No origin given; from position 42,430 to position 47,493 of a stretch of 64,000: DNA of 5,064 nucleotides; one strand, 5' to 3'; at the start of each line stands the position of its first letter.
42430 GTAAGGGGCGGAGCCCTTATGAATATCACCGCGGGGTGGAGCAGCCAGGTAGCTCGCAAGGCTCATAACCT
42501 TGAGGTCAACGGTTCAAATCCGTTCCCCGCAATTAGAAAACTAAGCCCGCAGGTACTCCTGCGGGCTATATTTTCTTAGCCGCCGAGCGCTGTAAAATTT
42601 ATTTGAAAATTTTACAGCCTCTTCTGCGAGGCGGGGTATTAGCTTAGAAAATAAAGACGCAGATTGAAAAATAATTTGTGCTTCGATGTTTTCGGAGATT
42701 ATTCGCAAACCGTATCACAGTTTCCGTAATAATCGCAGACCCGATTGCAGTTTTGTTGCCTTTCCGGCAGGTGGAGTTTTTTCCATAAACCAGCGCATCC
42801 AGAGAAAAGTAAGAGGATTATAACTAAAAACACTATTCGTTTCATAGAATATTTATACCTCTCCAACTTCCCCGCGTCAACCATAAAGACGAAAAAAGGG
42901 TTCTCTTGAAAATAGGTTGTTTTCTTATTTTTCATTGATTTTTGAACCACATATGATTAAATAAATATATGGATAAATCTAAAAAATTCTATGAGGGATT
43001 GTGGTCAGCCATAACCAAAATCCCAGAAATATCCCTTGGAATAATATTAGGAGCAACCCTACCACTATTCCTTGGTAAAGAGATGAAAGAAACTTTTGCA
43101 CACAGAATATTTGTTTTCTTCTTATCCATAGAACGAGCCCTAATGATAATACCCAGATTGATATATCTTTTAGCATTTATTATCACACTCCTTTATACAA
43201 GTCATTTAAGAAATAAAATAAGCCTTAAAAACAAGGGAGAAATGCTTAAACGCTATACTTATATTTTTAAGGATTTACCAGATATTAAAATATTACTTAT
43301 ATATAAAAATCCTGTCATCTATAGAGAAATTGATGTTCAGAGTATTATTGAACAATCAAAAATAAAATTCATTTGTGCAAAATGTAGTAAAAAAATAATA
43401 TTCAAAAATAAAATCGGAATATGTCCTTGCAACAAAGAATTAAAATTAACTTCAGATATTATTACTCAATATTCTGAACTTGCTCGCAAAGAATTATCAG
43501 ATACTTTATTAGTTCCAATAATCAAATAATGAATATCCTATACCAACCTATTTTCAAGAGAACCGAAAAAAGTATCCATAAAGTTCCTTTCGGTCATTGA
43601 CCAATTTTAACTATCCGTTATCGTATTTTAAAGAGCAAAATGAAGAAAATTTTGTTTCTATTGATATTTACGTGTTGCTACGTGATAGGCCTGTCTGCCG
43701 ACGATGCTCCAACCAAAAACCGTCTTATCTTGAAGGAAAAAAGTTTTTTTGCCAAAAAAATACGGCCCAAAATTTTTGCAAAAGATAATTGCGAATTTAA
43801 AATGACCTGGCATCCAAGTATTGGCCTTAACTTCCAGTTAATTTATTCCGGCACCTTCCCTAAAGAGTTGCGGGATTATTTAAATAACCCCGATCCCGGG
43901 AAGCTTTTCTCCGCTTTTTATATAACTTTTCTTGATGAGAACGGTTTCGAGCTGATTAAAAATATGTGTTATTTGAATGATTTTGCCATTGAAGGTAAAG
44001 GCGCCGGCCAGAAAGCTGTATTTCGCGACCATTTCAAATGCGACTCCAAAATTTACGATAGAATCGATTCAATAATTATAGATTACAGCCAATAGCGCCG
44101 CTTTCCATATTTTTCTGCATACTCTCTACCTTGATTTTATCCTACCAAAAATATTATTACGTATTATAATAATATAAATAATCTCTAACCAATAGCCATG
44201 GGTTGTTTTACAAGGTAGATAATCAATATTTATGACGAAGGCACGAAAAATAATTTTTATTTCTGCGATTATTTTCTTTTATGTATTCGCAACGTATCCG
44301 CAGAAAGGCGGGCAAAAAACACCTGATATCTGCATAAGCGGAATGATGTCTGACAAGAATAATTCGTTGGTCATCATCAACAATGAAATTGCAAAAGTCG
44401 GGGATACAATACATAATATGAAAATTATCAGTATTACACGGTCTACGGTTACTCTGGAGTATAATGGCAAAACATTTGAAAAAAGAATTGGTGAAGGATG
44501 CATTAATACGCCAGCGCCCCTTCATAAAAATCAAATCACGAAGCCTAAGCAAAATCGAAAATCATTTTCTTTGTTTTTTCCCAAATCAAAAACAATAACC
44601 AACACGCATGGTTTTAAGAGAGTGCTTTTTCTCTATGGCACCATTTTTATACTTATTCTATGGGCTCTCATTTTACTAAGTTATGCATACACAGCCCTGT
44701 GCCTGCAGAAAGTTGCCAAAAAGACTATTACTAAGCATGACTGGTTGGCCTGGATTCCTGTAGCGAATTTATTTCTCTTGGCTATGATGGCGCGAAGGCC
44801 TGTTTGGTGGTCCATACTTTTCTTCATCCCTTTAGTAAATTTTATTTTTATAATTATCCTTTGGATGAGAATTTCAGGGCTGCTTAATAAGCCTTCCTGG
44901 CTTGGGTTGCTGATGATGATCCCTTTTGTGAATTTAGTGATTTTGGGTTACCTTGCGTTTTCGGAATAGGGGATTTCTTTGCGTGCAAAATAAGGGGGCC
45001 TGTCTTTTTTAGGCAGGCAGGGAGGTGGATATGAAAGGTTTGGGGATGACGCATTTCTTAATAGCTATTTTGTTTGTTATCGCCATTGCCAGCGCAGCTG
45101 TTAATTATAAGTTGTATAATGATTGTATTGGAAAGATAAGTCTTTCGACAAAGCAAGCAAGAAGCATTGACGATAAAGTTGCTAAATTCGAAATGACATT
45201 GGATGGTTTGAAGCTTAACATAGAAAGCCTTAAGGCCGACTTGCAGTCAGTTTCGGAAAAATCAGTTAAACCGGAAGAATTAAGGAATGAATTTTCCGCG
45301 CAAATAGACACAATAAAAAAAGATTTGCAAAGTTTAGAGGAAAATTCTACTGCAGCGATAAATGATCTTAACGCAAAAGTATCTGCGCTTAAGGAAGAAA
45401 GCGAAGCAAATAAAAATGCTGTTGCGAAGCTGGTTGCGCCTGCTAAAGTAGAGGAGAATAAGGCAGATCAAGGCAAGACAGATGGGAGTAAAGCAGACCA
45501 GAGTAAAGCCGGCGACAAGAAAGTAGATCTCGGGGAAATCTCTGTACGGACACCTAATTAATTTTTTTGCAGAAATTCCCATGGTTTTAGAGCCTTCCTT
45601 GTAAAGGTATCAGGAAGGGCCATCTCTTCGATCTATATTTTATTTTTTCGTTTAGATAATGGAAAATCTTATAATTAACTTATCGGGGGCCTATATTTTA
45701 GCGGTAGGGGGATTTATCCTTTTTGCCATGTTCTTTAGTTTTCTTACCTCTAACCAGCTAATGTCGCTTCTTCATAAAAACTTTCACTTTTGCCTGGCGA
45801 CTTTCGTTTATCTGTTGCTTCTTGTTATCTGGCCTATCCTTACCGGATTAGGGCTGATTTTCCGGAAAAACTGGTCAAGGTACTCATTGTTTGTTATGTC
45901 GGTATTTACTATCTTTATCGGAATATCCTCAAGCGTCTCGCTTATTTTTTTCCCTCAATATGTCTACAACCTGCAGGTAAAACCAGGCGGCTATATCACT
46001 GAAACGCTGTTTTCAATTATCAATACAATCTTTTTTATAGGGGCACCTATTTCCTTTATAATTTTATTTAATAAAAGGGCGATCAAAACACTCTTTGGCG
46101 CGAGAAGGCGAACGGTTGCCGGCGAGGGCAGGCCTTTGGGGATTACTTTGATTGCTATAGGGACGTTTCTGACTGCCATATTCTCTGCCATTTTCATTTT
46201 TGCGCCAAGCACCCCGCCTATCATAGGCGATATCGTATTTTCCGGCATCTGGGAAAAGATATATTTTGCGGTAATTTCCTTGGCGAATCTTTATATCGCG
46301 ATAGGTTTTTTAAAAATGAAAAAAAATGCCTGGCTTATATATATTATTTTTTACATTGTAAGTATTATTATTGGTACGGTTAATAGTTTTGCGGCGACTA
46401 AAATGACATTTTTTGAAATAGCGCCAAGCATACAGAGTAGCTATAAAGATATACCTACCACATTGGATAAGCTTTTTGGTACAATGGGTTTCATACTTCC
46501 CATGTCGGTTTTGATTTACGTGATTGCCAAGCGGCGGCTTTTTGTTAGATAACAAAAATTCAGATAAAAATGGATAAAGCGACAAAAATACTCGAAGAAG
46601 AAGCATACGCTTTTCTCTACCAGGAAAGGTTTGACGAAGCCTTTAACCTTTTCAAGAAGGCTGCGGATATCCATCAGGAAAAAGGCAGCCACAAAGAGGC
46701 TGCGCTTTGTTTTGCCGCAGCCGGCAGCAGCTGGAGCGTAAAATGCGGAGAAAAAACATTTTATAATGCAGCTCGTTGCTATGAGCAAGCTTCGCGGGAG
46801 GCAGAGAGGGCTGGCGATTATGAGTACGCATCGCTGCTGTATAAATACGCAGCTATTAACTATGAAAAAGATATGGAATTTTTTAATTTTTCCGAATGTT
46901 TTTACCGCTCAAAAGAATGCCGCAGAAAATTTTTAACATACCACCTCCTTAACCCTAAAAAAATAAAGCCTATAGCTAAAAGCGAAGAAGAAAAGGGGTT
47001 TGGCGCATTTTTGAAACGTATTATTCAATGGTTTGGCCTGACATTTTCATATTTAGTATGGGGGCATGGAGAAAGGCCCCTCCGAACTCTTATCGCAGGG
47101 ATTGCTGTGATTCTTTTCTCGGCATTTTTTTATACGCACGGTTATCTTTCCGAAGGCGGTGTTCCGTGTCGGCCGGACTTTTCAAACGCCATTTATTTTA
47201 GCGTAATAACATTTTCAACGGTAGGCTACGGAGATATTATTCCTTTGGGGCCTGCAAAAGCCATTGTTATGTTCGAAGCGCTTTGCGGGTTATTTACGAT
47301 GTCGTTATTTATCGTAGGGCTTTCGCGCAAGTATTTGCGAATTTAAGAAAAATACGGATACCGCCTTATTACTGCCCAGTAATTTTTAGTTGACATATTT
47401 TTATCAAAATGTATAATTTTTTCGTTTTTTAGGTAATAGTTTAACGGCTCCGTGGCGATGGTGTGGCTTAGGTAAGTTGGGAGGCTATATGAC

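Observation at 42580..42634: Nested-hairpin repeat family with covarying helices around a conserved purine internal loop (candidate structured RNA)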

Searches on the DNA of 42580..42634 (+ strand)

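Call 15: build_rna_model(alignment_id=A2, structure=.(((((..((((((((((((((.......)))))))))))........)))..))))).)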
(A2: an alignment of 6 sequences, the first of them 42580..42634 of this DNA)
Model R1 built from alignment A2 (6 sequences, 59 columns); structure: as given.
model positions 56; base pairs 19; branch points 0; effective number of sequences 6; information 0.97 bits per position. Calibrated on 0.2 Mb of random sequence (short: E-values are rough).
structure used (alignment columns):
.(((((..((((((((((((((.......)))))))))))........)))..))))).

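Call 16: search_with_rna_model(model_id=R1, sources=[window, L001, L002, L003, L004, L005, L006, L007, L008, L009, L010, L011, L012, L013, L014, L015, L016, L017, L018, L019, L020, L021, L022, L023, L024, L025, L026, L027, L028, L029, L030, L031, L032, L033, L034, L035, L036, L037, L038, L039, L040, L041, L042, L043, L044, L045, L046, L047, L048, L049], max_evalue=10, make_alignment=true)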
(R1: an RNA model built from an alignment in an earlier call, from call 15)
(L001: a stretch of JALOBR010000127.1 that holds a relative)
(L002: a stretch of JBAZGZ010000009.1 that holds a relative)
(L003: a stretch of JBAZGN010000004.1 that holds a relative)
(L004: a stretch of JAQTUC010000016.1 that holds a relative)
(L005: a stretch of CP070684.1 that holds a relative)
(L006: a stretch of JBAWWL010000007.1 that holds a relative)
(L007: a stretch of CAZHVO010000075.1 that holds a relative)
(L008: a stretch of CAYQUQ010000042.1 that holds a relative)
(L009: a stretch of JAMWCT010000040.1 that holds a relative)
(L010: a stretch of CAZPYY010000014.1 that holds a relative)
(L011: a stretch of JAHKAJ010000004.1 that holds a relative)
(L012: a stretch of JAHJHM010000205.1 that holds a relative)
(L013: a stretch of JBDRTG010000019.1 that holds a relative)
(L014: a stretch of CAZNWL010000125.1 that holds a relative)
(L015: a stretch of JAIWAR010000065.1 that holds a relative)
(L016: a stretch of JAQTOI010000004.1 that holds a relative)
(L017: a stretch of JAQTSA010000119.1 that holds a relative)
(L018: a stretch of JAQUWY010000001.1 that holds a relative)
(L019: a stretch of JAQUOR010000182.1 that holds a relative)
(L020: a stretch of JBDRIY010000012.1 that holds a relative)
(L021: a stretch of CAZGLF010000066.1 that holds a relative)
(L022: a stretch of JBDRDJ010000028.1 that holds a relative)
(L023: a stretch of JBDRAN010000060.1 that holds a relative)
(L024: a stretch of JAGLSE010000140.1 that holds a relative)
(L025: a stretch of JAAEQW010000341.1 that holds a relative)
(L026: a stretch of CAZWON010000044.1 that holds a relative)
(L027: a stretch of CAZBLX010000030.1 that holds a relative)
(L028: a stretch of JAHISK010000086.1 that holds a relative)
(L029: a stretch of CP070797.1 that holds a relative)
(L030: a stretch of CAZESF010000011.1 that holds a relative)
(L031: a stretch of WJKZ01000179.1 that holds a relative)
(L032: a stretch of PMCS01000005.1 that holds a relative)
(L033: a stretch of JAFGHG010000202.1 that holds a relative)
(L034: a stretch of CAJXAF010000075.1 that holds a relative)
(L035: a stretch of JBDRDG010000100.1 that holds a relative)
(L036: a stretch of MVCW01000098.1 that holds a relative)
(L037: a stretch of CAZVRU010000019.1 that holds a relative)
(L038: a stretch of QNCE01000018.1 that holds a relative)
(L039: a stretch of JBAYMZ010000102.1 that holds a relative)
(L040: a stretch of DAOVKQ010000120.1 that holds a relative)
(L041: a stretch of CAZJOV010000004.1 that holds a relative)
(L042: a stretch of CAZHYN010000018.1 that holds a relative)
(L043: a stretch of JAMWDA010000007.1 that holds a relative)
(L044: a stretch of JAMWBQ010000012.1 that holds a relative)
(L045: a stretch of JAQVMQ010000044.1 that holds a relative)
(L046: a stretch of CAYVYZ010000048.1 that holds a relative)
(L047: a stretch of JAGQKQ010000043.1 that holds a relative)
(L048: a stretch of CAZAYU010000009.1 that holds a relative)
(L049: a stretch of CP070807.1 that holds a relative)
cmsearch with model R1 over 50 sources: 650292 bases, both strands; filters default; matches with E-value up to 10: 28.
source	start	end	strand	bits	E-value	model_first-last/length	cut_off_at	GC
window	48638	48692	+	72.6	3.6e-11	1-56/56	no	0.45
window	62366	62421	+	72.5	3.8e-11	1-56/56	no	0.46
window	42580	42634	+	66.7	5.3e-10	1-56/56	no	0.47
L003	10735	10791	+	63.1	2.8e-09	1-56/56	no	0.46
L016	11701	11757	+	62.7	3.5e-09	1-56/56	no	0.46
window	48723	48777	+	62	4.8e-09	1-56/56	no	0.44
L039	5169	5224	+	58.6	2.2e-08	1-56/56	no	0.46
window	63104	63158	-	40.3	0.0001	1-56/56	no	0.33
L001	291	345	-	29.6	0.014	1-56/56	no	0.36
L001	3672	3724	+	27.8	0.032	1-56/56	no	0.43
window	48648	48676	-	26.9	0.049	11-39/56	no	0.34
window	48733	48761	-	26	0.073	11-39/56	no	0.31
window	62375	62404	-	25.3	0.099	11-40/56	no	0.3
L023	2438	2492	-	23.3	0.25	1-56/56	no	0.4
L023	2587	2641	-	23.3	0.25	1-56/56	no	0.4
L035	875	930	+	23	0.28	1-56/56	no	0.5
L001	3777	3810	-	23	0.29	11-44/56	no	0.24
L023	10661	10715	-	22.3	0.4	1-56/56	no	0.42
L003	10746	10775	-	20.7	0.84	11-40/56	no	0.37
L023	2336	2392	+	19.4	1.5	1-56/56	no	0.42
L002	7033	7056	+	19.3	1.6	1-56/56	no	0.75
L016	11711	11741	-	17.2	4.2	11-41/56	no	0.39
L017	2963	2990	+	17.1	4.4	1-56/56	no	0.54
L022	6277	6320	-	16.6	5.4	8-50/56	no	0.2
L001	308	334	+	16.3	6.2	12-38/56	no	0.3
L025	19988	20009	+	16.1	7.1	14-36/56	no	0.09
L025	19978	20012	-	15.6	8.7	11-46/56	no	0.17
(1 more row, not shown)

Alignment A3: 28 matches aligned to the model, 66 columns, each read 5' to 3' on its own strand. Consensus structure (alignment columns), stored with it:
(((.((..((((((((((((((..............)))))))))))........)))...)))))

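Call 29: search_with_rna_model(model_id=R1, sources=[L058, L059, L060, L061, L062, L063, L064, L065, L066, L067, L068, L069, L070, L071, L072, L073, L074, L075, L076, L077, L078, L079, L080, L081, L082, L083, L084, L085, L086, L087, L088, L089, L090, L091, L092, L093, L094, L095, L096, L097, L098, L099, L100, L101, L102, L103, L104, L105, L106, L107, L108, L109, L110, L111, L112, L113, L114, L115, L116, L117, L118, L119, L120, L121, L122, L123, L124, L125, L126, L127, L128, L129, L130, L131, L132, L133, L134, L135, L136, L137], max_evalue=5)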
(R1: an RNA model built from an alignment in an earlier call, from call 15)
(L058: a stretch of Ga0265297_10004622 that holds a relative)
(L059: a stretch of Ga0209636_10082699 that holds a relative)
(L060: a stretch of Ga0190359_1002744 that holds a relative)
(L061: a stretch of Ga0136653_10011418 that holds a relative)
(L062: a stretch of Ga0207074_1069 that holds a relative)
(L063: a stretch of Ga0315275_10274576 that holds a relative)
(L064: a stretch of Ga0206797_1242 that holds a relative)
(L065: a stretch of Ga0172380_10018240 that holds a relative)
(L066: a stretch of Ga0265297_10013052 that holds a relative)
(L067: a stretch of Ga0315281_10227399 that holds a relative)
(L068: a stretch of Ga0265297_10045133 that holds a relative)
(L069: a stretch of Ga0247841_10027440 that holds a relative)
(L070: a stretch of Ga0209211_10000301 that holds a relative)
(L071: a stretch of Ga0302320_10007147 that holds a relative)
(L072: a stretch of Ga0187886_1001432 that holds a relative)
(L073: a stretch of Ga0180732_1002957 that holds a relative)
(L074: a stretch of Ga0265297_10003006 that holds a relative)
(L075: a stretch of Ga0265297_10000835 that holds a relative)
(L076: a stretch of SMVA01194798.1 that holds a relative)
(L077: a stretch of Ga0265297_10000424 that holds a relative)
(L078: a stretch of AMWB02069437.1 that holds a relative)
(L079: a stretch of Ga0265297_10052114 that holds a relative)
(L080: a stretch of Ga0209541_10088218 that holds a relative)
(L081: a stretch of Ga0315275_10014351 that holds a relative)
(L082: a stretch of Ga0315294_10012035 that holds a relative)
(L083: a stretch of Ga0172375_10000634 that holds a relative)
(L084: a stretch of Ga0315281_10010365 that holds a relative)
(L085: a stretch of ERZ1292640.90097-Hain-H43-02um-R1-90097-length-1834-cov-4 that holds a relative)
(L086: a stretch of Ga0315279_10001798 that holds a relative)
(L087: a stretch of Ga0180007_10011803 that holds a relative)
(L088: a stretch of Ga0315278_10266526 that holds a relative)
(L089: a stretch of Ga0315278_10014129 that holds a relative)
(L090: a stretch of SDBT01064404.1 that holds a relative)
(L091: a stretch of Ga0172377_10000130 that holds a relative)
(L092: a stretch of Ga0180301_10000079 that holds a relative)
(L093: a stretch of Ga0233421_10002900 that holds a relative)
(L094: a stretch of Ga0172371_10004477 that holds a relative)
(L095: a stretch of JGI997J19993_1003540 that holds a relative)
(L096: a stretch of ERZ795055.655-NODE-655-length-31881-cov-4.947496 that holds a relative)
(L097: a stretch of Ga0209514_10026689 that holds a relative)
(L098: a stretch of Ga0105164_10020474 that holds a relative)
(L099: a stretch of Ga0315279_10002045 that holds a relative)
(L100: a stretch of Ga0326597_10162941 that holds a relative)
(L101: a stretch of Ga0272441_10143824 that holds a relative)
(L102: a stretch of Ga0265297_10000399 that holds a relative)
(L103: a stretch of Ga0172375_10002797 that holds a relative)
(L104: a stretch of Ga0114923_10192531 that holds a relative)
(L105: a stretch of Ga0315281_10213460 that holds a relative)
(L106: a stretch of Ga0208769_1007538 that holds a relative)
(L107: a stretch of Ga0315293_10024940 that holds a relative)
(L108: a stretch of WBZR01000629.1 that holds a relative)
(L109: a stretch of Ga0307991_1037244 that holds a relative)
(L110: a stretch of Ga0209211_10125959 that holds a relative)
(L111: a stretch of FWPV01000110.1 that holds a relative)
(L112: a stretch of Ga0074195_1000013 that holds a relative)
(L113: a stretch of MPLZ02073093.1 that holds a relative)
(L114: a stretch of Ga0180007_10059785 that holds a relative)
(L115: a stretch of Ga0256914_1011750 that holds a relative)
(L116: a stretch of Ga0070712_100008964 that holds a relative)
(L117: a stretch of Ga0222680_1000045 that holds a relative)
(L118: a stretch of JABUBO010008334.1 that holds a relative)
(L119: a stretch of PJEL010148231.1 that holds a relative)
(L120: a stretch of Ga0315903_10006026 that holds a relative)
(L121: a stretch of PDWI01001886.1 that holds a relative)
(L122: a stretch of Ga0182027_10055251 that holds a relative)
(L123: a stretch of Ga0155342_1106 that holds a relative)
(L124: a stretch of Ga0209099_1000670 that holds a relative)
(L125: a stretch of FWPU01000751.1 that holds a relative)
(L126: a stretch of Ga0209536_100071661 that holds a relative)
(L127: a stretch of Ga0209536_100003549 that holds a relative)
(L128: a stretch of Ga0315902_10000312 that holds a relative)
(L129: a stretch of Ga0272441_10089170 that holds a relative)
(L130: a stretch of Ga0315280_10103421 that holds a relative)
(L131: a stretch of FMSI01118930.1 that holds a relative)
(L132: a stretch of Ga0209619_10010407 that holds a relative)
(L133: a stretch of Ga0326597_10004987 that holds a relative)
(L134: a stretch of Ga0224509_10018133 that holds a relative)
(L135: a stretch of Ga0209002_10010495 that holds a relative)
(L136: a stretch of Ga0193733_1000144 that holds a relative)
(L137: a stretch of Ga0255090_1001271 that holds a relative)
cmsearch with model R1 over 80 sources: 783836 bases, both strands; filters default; matches with E-value up to 5: 9.
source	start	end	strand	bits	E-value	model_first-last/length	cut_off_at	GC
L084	5636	5689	+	64.7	1.7e-09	1-56/56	no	0.39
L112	9776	9828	+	43.7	2.6e-05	1-56/56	no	0.26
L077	4385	4417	-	27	0.055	11-43/56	no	0.33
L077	4379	4430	+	26.5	0.069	1-56/56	no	0.42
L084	5644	5674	-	26.3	0.077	11-41/56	no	0.23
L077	4572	4605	-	24.1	0.21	11-44/56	no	0.32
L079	238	262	-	21.9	0.59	1-56/56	no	0.64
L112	9784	9813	-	21.9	0.59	11-41/56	no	0.13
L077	4577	4607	+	21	0.88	11-41/56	no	0.32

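Call 33: search_with_rna_model(model_id=R1, sources=[window, L003, L016, L039, L084, L112], max_evalue=0.00001, make_alignment=true, show_alignments=0)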
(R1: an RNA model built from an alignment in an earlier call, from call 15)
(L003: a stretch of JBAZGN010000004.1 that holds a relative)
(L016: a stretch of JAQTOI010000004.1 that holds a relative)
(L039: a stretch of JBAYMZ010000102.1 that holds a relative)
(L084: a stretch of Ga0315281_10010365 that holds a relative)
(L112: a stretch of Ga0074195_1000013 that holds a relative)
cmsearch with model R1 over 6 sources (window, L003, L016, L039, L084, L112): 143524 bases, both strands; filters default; matches with E-value up to 0.00001: 9.
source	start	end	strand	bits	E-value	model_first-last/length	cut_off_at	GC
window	48638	48692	+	72.6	7.9e-12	1-56/56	no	0.45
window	62366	62421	+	72.5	8.3e-12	1-56/56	no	0.46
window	42580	42634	+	66.7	1.2e-10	1-56/56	no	0.47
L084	5636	5689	+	64.7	3e-10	1-56/56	no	0.39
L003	10735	10791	+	63.1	6.3e-10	1-56/56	no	0.46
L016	11701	11757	+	62.7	7.7e-10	1-56/56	no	0.46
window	48723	48777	+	62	1.1e-09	1-56/56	no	0.44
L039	5169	5224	+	58.6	4.9e-09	1-56/56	no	0.46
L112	9776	9828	+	43.7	4.8e-06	1-56/56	no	0.26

Alignment A4: 9 matches aligned to the model, 57 columns, each read 5' to 3' on its own strand. Consensus structure (alignment columns), stored with it:
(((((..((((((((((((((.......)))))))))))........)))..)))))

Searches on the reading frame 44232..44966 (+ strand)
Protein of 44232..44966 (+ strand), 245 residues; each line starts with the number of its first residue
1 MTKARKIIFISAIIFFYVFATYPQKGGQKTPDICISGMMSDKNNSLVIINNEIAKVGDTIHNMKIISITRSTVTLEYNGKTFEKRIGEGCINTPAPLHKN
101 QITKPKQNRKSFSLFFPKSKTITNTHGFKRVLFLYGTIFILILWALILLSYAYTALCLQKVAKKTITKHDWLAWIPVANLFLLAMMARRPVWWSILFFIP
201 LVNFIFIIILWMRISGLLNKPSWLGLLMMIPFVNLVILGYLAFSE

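Call 24: search_protein_families(library=pfam, proteins=[window:44232-44966:+])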
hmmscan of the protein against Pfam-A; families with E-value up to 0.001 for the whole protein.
window:44232-44966:+ (245 aa): 3 families
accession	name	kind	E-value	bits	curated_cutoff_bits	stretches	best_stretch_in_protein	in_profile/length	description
PF18936.5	DUF5684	-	3.8e-08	34.3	27.4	1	171-214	1-44/81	Family of unknown function (DUF5684)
PF23862.1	CdsD_C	-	7.3e-06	26.4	27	1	36-82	6-53/56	CdsD C-terminal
PF16537.11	T2SSB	-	3.8e-05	23.7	28.4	1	40-83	13-57/60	Type II secretion system protein B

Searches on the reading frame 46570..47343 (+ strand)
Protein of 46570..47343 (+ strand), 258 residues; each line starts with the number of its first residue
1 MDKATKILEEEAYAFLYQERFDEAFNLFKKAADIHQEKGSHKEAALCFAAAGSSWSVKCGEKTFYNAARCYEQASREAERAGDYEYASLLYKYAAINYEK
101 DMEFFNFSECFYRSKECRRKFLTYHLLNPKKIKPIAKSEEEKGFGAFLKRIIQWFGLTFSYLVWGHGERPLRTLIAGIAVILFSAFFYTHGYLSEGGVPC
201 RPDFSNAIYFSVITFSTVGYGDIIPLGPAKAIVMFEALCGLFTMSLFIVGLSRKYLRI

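Call 24: search_protein_families(library=pfam, proteins=[window:46570-47343:+])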
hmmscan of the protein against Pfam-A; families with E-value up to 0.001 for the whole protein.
window:46570-47343:+ (258 aa): 4 families
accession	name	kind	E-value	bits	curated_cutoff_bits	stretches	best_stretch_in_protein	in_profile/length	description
PF07885.22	Ion_trans_2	-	8.2e-16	58.1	22.5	1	178-251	4-73/79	Ion channel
PF06920.19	DHR-2_Lobe_A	-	0.00011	23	26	0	69-120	100-151/154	DHR-2, Lobe A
PF13424.12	TPR_12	-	0.00064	20.3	30.1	0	12-47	10-47/77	Tetratricopeptide repeat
PF00520.37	Ion_trans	-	0.00095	18.9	25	0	175-248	135-226/241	Ion transport protein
